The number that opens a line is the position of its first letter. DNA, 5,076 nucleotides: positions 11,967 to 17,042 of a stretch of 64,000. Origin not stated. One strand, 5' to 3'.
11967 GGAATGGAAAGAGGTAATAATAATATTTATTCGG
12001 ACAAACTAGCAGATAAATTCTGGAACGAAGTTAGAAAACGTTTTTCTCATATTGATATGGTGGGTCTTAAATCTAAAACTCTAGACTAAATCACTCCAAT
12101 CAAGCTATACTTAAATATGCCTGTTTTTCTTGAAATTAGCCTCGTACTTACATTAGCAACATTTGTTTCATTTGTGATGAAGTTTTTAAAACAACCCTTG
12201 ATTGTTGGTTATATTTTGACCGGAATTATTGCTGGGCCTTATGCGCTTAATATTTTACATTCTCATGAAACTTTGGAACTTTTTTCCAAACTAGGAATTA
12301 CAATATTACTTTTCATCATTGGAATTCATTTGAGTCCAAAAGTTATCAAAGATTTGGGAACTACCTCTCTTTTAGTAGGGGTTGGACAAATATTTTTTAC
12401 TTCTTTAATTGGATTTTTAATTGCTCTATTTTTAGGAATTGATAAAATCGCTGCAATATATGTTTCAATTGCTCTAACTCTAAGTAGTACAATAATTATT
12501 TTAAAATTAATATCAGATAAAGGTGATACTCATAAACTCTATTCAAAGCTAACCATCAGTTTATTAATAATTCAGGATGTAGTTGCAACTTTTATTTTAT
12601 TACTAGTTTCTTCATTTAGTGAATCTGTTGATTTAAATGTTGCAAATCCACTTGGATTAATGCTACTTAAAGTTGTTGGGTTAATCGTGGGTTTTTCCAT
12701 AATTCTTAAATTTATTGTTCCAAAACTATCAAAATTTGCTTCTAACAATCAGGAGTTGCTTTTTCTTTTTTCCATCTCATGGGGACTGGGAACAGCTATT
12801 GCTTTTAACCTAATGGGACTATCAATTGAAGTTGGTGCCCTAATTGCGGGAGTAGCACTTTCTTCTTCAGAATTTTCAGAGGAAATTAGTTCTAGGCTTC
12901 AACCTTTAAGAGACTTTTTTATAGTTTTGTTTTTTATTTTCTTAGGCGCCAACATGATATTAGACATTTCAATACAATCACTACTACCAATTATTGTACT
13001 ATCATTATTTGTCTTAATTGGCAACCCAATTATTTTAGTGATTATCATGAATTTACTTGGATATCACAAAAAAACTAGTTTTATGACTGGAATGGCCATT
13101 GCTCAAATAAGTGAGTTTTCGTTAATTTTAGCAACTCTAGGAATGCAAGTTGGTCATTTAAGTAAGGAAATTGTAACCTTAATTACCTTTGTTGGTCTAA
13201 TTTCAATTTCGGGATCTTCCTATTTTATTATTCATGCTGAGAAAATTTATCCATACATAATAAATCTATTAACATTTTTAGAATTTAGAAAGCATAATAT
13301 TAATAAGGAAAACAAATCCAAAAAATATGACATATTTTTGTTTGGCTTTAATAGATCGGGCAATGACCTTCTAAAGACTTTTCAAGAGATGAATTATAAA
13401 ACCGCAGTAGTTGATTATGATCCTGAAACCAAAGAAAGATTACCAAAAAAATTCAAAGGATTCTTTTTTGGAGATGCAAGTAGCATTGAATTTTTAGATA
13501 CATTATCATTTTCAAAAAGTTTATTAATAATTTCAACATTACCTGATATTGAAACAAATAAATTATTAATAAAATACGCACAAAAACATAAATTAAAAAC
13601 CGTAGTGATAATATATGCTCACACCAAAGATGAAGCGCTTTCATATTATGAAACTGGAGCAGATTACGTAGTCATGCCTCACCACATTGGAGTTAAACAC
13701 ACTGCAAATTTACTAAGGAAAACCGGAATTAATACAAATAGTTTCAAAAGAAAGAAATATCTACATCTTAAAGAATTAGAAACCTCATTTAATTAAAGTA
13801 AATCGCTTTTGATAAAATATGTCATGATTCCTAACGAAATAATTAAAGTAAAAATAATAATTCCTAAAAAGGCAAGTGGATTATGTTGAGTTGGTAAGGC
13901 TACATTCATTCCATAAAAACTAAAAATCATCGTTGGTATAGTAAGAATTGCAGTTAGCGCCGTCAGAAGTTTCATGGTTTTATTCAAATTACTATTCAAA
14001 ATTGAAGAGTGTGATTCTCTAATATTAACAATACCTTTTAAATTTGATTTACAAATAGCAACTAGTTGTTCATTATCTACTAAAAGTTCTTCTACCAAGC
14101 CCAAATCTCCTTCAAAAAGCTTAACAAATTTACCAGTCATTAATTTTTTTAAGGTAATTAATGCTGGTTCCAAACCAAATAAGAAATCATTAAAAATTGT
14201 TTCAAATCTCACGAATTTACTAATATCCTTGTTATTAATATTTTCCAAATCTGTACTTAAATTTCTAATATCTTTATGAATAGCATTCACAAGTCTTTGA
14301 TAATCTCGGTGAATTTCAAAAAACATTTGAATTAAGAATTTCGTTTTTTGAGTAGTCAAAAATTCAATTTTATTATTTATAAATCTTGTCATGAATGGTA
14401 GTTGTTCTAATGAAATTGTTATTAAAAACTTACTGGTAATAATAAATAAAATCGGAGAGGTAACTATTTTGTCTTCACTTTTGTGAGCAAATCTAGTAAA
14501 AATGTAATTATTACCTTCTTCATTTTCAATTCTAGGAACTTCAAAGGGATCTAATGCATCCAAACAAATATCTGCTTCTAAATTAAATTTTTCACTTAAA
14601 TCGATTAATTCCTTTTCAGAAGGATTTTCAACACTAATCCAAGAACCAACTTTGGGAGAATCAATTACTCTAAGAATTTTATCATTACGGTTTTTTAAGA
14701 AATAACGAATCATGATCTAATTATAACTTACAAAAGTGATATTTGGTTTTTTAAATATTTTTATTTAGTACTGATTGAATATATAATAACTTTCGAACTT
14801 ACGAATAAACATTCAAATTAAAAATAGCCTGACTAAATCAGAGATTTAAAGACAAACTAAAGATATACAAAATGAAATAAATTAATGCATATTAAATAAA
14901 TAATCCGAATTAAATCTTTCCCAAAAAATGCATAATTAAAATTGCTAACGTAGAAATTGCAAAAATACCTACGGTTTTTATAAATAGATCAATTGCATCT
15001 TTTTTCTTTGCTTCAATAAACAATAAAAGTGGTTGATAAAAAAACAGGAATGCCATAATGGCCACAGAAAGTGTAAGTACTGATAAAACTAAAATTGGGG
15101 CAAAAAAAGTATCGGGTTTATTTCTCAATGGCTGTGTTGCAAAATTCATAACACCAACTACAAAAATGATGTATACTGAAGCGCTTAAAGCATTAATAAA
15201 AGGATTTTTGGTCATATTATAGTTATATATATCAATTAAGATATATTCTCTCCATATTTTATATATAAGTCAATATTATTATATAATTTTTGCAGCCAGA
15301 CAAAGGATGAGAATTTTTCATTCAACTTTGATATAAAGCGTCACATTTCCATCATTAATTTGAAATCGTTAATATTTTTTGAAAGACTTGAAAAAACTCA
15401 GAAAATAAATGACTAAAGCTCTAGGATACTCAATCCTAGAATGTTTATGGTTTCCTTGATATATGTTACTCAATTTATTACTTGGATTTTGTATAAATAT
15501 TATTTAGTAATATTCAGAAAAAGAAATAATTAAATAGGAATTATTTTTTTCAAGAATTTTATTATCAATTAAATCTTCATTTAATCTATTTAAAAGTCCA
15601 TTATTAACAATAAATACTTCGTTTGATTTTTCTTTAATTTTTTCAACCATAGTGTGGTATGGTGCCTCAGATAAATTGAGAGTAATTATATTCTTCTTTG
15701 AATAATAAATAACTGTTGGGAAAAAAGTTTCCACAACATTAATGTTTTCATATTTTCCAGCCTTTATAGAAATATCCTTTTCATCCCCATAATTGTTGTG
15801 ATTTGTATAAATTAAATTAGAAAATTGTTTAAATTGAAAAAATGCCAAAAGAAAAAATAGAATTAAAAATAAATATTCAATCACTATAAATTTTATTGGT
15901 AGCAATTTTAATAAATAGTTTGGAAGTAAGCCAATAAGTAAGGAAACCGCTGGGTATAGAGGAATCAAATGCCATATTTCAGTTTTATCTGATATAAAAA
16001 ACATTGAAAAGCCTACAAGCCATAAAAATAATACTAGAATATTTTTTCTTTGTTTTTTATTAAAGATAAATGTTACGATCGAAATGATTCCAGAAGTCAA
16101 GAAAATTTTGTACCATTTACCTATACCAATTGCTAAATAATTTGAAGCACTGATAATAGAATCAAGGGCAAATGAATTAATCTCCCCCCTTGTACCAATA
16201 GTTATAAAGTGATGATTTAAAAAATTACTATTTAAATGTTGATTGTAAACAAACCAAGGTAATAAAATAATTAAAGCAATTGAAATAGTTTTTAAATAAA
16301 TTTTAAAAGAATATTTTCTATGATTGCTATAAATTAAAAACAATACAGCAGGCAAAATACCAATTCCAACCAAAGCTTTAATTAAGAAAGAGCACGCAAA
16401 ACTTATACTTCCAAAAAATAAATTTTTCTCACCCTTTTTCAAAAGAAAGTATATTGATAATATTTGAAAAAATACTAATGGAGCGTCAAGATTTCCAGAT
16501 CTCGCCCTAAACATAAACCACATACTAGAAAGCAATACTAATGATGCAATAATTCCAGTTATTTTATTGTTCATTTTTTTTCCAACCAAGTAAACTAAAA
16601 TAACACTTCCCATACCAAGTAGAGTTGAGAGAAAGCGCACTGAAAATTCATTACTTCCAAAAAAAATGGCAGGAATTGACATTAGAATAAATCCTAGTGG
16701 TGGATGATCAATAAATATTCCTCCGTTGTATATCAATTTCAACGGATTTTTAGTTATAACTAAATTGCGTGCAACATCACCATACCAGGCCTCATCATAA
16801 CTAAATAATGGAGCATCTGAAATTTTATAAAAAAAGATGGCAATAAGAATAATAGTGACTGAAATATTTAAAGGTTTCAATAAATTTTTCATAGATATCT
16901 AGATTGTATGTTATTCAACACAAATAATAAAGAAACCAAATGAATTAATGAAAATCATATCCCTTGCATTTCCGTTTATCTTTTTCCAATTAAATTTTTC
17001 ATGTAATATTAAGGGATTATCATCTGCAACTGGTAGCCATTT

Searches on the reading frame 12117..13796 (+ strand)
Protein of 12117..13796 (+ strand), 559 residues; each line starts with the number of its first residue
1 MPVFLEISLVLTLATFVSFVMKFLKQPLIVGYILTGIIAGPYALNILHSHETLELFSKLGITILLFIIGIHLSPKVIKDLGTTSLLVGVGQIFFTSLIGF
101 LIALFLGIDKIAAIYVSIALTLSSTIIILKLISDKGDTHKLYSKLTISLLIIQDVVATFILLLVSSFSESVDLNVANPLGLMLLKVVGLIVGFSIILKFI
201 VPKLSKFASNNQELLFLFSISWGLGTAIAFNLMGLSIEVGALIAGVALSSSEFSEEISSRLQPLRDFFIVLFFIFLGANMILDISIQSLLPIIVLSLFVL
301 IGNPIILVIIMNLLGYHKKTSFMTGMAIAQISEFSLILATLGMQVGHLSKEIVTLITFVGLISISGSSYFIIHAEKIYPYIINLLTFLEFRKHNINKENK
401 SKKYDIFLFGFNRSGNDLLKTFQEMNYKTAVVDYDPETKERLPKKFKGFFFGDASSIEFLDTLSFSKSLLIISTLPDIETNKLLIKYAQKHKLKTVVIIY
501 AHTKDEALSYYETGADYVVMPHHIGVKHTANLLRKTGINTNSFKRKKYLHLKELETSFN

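Call 8: search_protein_families(library=pfam, proteins=[window:12117-13796:+], max_evalue=0.01)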
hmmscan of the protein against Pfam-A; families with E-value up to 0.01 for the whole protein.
window:12117-13796:+ (559 aa): 2 families
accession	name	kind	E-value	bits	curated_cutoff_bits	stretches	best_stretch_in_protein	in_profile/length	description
PF00999.27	Na_H_Exchanger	-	7.3e-54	183.5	26.2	1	13-365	3-363/375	Sodium/hydrogen exchanger, transmembrane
PF02254.24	TrkA_N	-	2.1e-14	54.3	23.8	1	407-521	2-116/116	TrkA-N domain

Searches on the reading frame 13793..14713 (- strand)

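Call 8: search_protein_families(library=pfam, proteins=[window:13793-14713:-], max_evalue=0.01)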
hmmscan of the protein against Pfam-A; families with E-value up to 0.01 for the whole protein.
window:13793-14713:- (306 aa): 1 family
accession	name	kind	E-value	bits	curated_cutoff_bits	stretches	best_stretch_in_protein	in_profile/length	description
PF01544.23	CorA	-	9.7e-43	147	27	1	23-302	4-292/292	CorA-like Mg2+ transporter protein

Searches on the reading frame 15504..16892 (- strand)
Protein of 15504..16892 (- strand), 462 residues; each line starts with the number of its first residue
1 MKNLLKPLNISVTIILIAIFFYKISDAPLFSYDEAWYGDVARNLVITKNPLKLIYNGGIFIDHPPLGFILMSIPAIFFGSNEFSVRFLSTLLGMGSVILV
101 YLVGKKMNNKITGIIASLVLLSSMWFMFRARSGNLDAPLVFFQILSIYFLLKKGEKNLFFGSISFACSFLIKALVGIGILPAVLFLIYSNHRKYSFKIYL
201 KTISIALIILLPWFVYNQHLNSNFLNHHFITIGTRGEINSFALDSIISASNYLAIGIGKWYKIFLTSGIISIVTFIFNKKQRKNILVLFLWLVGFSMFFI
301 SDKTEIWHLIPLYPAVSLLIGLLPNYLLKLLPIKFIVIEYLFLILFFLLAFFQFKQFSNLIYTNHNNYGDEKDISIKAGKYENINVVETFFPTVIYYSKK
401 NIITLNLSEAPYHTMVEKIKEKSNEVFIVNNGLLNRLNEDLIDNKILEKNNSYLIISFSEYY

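Call 8: search_protein_families(library=pfam, proteins=[window:15504-16892:-], max_evalue=0.01)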
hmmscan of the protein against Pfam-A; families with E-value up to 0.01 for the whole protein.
window:15504-16892:- (462 aa): 2 families
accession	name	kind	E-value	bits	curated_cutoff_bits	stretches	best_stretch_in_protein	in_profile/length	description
PF13231.12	PMT_2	-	2.7e-21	76.9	26.1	1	62-216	1-160/160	Dolichyl-phosphate-mannose-protein mannosyltransferase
PF02366.24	PMT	-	1e-11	45.3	22.7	1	11-218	2-235/245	Dolichyl-phosphate-mannose-protein mannosyltransferase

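Call 25: search_solved_structures(query=window:15504-16892:-, max_evalue=1)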
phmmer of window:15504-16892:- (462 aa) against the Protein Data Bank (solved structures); distinct sequences matched with E-value up to 1: 1.
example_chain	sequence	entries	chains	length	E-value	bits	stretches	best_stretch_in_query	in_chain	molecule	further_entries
5ezm_A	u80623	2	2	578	1e-06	31.3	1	15-323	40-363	4-amino-4-deoxy-L-arabinose transferase or related glycosyltransferases of PMT family | 4-amino-4-deoxy-L-arabinose (L-Ara4N) transferase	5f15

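Call 73: search_protein_families(library=ncbifam, proteins=[window:15504-16892:-], max_evalue=0.00001)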
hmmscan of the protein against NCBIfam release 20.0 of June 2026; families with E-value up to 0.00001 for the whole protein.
window:15504-16892:- (462 aa): 2 families
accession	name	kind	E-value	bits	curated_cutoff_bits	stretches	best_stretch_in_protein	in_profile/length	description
NF009784.2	PRK13279.1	equivalog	5.6e-11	41.7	567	1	12-369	10-377/539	lipid IV(A) 4-amino-4-deoxy-L-arabinosyltransferase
NF058602.1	PrMnsylTfPmt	equivalog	1.4e-06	27.4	800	1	57-152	92-189/530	protein O-mannosyltransferase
